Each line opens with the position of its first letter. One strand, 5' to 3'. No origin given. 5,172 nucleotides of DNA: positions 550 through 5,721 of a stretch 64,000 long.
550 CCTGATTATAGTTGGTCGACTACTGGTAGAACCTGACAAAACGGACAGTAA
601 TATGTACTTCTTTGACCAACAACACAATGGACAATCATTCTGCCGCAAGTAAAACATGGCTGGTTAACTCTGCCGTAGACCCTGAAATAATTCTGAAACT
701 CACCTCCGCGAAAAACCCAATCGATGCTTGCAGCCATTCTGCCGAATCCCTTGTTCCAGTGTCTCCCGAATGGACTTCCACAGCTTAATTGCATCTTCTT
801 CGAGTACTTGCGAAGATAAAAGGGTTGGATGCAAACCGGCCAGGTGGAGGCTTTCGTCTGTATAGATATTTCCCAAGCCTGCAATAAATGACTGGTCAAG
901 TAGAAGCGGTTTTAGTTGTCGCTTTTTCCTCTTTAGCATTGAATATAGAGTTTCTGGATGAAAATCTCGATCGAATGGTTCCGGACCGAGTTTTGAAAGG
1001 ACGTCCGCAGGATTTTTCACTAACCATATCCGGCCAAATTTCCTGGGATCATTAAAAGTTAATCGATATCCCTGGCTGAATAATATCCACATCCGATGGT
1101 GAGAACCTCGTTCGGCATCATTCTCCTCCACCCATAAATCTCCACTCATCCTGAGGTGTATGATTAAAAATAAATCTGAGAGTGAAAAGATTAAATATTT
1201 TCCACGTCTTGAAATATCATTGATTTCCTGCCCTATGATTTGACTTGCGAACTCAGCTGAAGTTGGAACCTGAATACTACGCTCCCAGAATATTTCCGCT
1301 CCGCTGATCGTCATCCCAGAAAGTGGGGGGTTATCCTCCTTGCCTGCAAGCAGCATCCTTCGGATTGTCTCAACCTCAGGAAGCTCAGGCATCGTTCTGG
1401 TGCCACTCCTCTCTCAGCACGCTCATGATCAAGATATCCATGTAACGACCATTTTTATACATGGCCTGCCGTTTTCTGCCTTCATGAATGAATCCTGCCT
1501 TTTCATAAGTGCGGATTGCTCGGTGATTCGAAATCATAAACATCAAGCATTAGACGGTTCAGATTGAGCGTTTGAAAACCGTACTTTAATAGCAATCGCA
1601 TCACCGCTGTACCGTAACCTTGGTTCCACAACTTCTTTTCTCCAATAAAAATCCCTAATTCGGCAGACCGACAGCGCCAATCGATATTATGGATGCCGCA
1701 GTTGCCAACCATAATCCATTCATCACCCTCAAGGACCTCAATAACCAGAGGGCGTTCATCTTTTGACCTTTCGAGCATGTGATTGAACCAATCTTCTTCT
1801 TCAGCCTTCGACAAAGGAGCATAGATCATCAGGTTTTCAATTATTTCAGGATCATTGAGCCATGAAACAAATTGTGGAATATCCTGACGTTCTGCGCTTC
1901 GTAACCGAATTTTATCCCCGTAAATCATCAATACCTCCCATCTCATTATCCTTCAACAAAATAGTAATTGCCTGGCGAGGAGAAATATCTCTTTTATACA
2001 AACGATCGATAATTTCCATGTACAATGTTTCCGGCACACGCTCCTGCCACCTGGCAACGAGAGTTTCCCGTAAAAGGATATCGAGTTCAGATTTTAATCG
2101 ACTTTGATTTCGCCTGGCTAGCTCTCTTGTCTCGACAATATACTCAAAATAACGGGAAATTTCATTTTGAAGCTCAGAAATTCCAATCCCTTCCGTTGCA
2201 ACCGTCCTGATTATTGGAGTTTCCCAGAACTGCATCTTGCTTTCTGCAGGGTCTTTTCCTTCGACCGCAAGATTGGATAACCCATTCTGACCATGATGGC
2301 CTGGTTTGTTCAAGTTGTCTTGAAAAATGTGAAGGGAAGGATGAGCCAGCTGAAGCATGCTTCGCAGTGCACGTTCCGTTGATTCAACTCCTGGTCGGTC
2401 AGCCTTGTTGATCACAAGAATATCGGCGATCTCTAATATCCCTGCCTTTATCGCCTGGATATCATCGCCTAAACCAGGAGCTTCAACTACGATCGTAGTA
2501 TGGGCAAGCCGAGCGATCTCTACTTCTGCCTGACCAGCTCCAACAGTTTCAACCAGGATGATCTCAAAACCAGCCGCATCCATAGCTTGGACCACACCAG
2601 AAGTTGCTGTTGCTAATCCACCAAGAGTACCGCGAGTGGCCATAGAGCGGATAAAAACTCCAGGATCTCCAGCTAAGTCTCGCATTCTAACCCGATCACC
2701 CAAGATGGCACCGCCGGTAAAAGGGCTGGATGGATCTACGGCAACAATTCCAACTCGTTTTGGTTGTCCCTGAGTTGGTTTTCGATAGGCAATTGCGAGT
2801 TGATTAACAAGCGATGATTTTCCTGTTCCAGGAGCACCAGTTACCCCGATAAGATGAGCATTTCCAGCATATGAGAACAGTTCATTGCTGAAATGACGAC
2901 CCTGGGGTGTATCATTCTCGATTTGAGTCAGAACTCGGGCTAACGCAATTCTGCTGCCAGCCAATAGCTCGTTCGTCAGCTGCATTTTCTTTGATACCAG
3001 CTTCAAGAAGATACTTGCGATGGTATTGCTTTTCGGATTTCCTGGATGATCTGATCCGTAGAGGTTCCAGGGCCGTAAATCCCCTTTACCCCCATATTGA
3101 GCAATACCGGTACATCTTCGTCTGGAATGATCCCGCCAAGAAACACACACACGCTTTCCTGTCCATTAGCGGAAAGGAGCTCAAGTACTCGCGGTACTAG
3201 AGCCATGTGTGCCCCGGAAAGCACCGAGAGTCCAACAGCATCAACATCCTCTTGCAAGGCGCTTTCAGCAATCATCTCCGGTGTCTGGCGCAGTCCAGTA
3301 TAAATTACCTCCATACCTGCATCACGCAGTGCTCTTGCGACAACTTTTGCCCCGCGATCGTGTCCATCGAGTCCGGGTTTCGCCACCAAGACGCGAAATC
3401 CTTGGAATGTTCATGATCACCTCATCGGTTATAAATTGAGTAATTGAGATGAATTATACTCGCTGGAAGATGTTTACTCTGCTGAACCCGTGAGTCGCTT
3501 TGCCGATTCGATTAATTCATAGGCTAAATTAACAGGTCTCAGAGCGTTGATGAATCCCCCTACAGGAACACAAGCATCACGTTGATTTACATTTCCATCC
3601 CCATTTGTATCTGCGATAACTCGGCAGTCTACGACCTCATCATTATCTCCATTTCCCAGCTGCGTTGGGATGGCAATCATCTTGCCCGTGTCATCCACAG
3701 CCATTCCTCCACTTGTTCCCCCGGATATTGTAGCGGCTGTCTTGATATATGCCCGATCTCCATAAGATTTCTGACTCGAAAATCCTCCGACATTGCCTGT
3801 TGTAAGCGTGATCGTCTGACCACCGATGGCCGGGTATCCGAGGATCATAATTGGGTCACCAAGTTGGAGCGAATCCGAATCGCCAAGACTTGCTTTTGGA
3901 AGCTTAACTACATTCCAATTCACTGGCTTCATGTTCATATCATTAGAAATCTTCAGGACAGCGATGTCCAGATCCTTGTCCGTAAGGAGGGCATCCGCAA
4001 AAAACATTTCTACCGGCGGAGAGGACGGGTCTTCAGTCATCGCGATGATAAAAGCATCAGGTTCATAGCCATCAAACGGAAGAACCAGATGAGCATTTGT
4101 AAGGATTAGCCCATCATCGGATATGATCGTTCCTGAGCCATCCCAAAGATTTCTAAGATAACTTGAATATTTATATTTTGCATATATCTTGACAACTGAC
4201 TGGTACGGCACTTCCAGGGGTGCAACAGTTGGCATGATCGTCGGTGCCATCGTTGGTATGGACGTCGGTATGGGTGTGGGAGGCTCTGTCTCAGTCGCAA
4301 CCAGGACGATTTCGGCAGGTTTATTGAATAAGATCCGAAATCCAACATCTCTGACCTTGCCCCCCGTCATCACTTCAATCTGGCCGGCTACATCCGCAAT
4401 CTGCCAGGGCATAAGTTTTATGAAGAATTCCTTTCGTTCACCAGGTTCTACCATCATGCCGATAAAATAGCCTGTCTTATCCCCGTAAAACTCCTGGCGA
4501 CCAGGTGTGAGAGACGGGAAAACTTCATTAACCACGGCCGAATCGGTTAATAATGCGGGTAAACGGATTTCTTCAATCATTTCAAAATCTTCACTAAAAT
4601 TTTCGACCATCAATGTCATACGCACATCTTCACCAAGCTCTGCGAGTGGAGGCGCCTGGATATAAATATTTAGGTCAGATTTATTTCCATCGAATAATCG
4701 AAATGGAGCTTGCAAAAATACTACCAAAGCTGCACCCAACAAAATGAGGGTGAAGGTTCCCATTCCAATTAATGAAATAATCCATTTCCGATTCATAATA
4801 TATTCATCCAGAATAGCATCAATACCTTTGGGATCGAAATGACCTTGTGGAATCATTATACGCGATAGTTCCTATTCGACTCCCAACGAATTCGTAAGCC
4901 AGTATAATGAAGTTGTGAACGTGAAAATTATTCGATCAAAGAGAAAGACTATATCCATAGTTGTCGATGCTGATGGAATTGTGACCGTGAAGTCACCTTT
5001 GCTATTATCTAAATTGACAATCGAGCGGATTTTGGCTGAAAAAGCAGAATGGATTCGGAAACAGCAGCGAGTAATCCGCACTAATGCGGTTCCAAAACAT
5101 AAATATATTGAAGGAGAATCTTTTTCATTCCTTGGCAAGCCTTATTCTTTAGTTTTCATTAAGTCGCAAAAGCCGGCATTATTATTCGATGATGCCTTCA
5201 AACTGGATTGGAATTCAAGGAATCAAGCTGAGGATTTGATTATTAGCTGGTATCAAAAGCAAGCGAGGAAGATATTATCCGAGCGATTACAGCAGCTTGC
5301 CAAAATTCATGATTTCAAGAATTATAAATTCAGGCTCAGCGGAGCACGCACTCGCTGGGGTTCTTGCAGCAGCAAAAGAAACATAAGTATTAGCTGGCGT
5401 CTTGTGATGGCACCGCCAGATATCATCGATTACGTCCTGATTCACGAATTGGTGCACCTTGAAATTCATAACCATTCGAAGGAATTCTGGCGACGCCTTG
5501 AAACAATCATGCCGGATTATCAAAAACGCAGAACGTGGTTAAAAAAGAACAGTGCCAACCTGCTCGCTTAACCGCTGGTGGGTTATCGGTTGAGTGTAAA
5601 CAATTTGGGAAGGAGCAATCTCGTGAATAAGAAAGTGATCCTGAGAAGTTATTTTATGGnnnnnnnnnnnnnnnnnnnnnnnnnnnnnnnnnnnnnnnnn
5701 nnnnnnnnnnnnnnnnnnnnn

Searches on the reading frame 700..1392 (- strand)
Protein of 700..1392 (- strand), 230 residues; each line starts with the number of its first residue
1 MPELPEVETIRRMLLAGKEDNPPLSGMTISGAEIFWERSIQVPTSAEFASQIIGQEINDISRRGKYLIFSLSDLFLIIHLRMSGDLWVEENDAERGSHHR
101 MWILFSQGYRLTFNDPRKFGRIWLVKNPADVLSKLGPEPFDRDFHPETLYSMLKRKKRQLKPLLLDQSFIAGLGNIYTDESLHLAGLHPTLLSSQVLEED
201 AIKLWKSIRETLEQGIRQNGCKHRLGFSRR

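Call 32: search_protein_families(library=pfam, proteins=[window:700-1392:-], max_evalue=0.00001)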
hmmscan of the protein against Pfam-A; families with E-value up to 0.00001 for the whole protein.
window:700-1392:- (230 aa): 2 families
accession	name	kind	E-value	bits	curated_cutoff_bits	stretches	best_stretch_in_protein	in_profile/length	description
PF01149.29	Fapy_DNA_glyco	-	1.3e-31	110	25.5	1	1-122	1-117/117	Formamidopyrimidine-DNA glycosylase N-terminal domain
PF06831.19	H2TH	-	2.5e-25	88.7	34.7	1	135-220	1-86/93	Formamidopyrimidine-DNA glycosylase H2TH domain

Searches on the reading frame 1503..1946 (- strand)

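Call 32: search_protein_families(library=pfam, proteins=[window:1503-1946:-], max_evalue=0.00001)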
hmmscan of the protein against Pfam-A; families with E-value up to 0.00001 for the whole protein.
window:1503-1946:- (147 aa): 4 families
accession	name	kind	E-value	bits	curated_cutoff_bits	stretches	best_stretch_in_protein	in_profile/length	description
PF13302.13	Acetyltransf_3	-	7e-22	79.1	25.4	1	13-137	2-122/138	Acetyltransferase (GNAT) domain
PF13420.13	Acetyltransf_4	-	2.1e-07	31.5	24.3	1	15-139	1-121/155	Acetyltransferase (GNAT) domain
PF00583.31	Acetyltransf_1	-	6.9e-07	30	20.7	1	47-138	18-102/116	Acetyltransferase (GNAT) family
PF13523.12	Acetyltransf_8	-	9.9e-06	25.7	27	0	20-135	3-120/145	Acetyltransferase (GNAT) domain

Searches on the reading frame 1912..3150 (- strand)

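Call 32: search_protein_families(library=pfam, proteins=[window:1912-3150:-], max_evalue=0.00001)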
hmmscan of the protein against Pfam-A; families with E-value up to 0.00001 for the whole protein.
window:1912-3150:- (412 aa): 1 family
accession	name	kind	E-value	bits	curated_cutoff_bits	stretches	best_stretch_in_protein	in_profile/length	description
PF03308.22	MeaB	-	1.2e-86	290.6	23.1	1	70-369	1-269/273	Methylmalonyl Co-A mutase-associated GTPase MeaB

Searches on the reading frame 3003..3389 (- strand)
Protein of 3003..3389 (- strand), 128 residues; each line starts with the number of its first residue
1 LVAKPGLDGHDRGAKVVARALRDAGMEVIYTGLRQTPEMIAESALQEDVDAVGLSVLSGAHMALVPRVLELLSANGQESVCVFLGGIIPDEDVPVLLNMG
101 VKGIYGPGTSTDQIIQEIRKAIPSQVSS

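Call 32: search_protein_families(library=pfam, proteins=[window:3003-3389:-], max_evalue=0.00001)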
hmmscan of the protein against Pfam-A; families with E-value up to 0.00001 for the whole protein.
window:3003-3389:- (128 aa): 1 family
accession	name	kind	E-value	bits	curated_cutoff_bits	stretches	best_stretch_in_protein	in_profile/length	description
PF02310.24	B12-binding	-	3.6e-24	85.4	32.1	1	2-113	5-118/121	B12 binding domain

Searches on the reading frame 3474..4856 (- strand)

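Call 32: search_protein_families(library=pfam, proteins=[window:3474-4856:-], max_evalue=0.00001)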
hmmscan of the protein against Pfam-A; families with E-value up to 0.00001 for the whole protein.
window:3474-4856:- (460 aa): 2 families
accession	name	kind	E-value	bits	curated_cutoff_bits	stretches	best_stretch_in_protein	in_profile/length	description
PF13365.12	Trypsin_2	-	4.8e-22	79.7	27.6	1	240-396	1-144/144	Trypsin-like peptidase domain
PF00089.32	Trypsin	-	4.3e-06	27.2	20.6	1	241-398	28-196/220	Trypsin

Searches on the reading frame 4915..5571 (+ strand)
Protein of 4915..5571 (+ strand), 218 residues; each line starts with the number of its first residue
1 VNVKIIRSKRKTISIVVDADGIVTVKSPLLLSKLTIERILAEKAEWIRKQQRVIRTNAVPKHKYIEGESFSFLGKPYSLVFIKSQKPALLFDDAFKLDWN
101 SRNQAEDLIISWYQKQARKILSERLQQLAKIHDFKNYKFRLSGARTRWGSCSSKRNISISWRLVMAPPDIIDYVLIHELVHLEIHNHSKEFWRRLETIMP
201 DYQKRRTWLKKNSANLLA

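Call 32: search_protein_families(library=pfam, proteins=[window:4915-5571:+], max_evalue=0.00001)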
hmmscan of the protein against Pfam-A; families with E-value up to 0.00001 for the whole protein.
window:4915-5571:+ (218 aa): 1 family
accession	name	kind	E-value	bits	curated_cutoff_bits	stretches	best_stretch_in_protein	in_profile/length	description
PF01863.23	YgjP-like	-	2.7e-58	197.8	26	1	11-212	1-207/207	YgjP-like, metallopeptidase domain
